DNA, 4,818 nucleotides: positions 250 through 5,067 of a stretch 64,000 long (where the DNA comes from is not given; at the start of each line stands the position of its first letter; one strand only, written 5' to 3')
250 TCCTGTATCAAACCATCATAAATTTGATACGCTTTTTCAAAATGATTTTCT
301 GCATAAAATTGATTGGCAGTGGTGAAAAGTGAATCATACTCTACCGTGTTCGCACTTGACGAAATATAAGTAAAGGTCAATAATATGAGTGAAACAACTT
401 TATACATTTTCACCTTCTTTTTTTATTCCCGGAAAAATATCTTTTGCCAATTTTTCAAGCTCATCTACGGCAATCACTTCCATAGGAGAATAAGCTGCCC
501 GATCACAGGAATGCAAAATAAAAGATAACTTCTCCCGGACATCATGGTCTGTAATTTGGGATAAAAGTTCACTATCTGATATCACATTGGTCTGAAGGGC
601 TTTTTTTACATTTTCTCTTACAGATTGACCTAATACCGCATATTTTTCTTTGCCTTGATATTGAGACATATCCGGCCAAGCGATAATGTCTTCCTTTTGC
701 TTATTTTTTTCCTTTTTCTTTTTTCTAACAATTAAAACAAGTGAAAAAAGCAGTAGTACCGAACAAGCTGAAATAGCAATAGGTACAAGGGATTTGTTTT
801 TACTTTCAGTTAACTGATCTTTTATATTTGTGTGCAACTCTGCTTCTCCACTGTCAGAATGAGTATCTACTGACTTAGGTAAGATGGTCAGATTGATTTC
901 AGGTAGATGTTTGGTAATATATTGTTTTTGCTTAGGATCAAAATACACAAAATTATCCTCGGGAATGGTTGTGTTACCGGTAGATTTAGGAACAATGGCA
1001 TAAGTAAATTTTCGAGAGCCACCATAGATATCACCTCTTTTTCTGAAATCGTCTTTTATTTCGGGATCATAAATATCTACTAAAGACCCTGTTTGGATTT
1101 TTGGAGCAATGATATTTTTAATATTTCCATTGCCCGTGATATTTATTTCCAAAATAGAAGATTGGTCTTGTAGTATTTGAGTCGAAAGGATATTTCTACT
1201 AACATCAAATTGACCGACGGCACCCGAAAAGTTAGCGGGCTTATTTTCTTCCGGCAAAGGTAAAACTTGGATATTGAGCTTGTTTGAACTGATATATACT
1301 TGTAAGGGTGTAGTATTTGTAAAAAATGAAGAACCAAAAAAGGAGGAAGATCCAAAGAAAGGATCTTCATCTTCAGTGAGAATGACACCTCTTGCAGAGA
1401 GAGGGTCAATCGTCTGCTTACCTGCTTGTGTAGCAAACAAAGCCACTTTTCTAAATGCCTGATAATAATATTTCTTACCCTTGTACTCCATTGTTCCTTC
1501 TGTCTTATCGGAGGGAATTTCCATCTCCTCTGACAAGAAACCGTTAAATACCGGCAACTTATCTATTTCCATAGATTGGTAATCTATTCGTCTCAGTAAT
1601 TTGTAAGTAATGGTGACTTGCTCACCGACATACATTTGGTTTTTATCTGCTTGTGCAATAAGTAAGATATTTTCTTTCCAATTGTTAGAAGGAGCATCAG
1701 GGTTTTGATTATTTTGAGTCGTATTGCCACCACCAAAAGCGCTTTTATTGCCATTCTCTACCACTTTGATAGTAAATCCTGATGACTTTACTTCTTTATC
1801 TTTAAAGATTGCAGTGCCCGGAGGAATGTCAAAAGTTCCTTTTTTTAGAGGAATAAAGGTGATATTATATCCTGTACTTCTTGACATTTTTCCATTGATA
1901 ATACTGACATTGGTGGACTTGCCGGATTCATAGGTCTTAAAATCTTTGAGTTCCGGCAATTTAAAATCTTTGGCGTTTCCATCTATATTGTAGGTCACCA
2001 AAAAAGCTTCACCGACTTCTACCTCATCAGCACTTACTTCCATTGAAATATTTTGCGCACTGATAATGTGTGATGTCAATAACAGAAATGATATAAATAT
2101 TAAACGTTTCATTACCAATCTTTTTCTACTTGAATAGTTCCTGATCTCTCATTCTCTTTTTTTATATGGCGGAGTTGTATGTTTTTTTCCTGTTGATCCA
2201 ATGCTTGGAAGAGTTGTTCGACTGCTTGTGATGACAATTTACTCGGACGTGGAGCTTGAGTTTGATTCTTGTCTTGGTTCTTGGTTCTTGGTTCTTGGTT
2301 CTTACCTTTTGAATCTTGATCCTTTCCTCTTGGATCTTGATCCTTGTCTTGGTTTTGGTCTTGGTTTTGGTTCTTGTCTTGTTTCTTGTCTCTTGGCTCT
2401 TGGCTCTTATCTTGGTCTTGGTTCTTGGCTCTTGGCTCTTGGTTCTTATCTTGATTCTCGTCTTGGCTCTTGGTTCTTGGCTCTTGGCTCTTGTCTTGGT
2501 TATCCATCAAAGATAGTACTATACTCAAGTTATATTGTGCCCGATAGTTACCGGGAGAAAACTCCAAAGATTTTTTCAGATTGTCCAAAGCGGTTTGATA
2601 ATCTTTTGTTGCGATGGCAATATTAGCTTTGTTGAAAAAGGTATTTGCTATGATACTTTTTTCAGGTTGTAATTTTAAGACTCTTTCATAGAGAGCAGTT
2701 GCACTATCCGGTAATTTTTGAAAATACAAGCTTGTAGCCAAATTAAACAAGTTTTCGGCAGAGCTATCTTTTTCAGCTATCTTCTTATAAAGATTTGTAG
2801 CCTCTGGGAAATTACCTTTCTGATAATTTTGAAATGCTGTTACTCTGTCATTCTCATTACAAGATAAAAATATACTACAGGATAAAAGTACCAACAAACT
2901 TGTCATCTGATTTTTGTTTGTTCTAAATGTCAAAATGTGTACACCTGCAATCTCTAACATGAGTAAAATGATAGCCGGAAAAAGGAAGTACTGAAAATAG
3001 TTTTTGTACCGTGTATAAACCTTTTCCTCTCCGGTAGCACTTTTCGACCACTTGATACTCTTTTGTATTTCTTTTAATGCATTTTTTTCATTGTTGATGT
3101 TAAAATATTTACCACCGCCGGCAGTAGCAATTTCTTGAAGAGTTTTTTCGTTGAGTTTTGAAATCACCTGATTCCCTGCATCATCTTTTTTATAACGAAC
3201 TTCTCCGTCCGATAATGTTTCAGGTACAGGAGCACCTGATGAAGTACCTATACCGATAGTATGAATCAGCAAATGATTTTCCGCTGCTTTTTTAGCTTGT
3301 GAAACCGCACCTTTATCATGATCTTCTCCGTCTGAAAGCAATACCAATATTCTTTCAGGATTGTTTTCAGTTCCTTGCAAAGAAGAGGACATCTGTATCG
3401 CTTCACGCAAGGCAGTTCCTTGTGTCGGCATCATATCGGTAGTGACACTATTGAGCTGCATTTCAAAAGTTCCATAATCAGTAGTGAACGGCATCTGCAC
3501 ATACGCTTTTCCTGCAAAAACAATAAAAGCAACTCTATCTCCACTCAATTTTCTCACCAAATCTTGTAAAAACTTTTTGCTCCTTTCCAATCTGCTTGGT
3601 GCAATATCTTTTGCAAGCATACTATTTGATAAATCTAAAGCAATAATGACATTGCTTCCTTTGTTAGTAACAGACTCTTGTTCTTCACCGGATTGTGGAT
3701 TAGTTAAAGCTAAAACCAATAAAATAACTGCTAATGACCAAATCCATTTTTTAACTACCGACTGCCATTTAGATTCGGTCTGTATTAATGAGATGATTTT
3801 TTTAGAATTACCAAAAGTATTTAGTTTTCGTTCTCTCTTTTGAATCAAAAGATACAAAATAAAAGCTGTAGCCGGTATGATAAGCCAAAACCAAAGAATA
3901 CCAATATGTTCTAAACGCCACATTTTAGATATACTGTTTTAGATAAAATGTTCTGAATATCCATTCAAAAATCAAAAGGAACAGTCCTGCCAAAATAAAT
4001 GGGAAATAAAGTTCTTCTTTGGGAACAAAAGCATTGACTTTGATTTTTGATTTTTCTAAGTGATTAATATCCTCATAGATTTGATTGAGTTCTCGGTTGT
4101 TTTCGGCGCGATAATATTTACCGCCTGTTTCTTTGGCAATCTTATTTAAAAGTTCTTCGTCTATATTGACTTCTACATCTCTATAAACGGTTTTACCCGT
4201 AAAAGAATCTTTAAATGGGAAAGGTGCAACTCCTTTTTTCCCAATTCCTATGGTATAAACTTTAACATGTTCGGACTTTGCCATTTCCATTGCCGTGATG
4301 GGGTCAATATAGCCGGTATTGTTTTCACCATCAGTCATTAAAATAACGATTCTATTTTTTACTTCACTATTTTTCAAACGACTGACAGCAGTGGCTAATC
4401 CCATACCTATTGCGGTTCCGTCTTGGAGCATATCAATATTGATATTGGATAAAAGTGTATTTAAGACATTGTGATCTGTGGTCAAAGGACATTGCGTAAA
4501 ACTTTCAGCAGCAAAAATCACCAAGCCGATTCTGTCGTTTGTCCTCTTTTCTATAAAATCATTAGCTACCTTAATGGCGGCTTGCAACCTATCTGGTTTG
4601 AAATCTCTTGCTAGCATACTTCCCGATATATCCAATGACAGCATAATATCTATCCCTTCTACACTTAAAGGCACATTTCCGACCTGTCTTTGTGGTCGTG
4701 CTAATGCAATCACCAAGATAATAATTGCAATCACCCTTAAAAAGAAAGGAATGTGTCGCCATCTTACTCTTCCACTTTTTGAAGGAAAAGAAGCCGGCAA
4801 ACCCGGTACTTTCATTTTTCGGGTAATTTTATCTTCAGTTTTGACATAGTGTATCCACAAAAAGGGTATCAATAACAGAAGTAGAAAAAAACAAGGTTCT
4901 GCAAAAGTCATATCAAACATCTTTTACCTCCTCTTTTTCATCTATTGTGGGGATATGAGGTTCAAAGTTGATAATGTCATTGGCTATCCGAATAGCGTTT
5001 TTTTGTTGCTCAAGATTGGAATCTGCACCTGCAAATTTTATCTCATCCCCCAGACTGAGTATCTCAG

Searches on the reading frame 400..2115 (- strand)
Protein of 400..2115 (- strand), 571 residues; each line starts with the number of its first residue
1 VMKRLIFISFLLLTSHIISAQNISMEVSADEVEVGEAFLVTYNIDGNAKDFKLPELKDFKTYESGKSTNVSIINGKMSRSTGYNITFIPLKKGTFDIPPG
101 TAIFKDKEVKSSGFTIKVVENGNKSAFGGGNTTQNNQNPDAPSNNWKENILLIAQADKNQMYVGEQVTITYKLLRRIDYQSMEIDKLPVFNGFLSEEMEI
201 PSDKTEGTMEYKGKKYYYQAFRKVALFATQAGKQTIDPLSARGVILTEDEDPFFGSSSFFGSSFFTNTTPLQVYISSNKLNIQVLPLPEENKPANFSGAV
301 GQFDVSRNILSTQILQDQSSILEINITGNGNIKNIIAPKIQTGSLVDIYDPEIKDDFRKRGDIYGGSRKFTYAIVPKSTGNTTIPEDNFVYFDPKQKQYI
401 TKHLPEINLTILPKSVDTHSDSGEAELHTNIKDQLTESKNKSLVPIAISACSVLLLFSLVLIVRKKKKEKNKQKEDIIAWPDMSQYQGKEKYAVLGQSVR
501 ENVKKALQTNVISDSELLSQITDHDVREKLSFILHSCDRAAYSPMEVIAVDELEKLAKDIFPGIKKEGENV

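Call 23: search_protein_families(library=pfam, max_evalue=0.00001, proteins=[window:400-2115:-])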
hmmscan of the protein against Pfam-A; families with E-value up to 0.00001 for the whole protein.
window:400-2115:- (571 aa): 1 family
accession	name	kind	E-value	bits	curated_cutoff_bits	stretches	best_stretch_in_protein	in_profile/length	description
PF13584.12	BatD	-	1.1e-33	116.2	24.1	1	26-118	2-92/92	BatD DUF11 like domain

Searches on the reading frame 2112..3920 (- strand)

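Call 23: search_protein_families(library=pfam, max_evalue=0.00001, proteins=[window:2112-3920:-])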
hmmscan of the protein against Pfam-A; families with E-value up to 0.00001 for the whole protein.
window:2112-3920:- (602 aa): 7 families
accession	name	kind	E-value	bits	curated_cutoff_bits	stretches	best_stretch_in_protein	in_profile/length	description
PF13519.12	VWA_2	-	7.9e-20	71.9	27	1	91-199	1-107/107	von Willebrand factor type A domain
PF00092.34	VWA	-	4.1e-18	66.6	23.8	1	90-287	1-173/174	von Willebrand factor type A domain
PF13424.12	TPR_12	-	1e-11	45.3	30.1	1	390-454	5-74/77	Tetratricopeptide repeat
PF07719.23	TPR_2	-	5.2e-11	42.2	27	0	426-458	2-34/34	Tetratricopeptide repeat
PF00515.34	TPR_1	-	1.4e-09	37.8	27.8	0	425-458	1-34/34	Tetratricopeptide repeat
PF14559.12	TPR_19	-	9.5e-08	32.7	25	0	435-476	1-42/68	Tetratricopeptide repeat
PF13181.12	TPR_8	-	7e-06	26.2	25.7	0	426-457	2-33/34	Tetratricopeptide repeat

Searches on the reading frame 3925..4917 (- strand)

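Call 23: search_protein_families(library=pfam, max_evalue=0.00001, proteins=[window:3925-4917:-])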
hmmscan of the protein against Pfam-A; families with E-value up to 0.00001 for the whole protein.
window:3925-4917:- (330 aa): 4 families
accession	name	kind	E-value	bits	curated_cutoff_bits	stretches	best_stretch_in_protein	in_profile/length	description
PF00092.34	VWA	-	1.3e-23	84.6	23.8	1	90-282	1-173/174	von Willebrand factor type A domain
PF13519.12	VWA_2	-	2.9e-19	70.1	27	1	91-198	1-107/107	von Willebrand factor type A domain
PF07584.16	BatA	-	4.7e-10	40.2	25.9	1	3-75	1-77/77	Aerotolerance regulator N-terminal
PF01882.25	DUF58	-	4.6e-07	29.7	23.4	1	90-199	37-145/216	Protein of unknown function DUF58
